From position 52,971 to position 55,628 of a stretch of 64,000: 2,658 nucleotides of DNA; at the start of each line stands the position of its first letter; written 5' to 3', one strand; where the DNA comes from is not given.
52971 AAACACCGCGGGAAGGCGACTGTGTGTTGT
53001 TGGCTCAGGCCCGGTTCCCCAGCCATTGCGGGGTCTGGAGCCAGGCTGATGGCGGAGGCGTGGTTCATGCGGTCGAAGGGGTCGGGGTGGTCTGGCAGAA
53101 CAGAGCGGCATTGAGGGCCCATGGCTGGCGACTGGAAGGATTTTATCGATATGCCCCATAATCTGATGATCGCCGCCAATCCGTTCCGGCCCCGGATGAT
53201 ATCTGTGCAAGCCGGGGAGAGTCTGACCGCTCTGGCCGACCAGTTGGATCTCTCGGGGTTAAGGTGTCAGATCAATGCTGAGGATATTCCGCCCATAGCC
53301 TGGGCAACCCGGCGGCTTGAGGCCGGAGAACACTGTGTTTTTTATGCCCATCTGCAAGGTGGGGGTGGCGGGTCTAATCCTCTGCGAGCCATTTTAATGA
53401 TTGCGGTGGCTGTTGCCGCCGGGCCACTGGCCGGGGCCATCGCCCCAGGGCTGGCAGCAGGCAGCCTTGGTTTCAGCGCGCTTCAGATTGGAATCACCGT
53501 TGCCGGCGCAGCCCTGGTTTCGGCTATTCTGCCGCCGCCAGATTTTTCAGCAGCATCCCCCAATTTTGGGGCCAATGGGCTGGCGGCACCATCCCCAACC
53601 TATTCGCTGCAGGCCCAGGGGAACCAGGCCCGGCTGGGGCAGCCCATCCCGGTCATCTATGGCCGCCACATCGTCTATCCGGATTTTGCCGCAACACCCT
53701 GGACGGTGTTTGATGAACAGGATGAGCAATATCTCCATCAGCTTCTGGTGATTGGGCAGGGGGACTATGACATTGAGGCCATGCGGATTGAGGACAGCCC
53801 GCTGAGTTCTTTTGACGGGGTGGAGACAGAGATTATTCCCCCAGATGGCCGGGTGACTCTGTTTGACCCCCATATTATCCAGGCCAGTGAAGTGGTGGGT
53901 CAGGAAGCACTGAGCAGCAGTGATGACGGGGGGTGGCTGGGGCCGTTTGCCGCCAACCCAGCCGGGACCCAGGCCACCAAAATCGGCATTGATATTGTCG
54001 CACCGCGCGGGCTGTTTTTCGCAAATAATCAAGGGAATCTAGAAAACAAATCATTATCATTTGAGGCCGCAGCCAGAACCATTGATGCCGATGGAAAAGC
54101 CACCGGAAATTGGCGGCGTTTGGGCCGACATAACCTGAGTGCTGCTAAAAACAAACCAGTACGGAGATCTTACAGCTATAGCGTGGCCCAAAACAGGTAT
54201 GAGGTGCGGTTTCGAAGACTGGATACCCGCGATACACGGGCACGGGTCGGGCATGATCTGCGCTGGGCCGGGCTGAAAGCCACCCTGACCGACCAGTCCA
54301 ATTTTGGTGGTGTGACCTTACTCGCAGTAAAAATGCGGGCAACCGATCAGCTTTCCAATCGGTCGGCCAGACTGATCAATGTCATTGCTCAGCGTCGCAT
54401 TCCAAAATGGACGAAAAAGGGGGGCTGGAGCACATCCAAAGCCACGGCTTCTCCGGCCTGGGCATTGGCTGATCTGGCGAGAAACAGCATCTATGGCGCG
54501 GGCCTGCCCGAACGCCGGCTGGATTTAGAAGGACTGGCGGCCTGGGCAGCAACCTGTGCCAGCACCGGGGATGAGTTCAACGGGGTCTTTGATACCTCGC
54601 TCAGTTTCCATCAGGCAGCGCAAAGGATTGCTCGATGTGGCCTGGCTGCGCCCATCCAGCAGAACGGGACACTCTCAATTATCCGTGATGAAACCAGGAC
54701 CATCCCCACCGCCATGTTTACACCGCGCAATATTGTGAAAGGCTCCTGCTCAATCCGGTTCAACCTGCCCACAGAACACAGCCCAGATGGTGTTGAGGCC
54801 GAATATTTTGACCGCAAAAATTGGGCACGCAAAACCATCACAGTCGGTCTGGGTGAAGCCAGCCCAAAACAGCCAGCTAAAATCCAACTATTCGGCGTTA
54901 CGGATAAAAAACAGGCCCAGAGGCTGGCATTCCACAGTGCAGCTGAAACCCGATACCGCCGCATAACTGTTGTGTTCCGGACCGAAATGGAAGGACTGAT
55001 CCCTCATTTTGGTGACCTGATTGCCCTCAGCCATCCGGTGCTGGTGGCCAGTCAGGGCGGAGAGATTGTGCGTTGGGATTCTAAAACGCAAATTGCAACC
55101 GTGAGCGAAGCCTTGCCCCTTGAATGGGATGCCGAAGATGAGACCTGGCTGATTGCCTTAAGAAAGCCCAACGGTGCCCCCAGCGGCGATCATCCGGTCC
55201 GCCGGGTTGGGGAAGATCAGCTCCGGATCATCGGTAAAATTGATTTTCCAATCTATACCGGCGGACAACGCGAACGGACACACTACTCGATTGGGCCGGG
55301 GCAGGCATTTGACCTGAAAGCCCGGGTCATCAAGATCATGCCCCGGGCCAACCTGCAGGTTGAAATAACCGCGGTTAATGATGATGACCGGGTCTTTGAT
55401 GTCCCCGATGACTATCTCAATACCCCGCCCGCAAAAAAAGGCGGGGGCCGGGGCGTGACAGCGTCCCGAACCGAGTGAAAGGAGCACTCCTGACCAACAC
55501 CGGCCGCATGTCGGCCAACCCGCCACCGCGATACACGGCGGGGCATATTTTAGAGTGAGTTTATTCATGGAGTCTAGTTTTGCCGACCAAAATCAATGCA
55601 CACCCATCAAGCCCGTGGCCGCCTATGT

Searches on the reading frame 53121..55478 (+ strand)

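Call 48: search_protein_families(library=pfam, proteins=[window:53121-55478:+], max_evalue=0.001)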
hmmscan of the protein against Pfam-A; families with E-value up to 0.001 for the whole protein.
window:53121-55478:+ (785 aa): 2 families
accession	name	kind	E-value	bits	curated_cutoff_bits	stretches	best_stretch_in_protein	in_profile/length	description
PF13550.12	Phage-tail_3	-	1.4e-16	61.3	23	1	498-652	8-162/164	Putative phage tail protein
PF24801.1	FNIII-A_GpJ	-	1.2e-10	42.1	27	1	282-386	23-121/126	Tip attachment protein J,FNIII-A domain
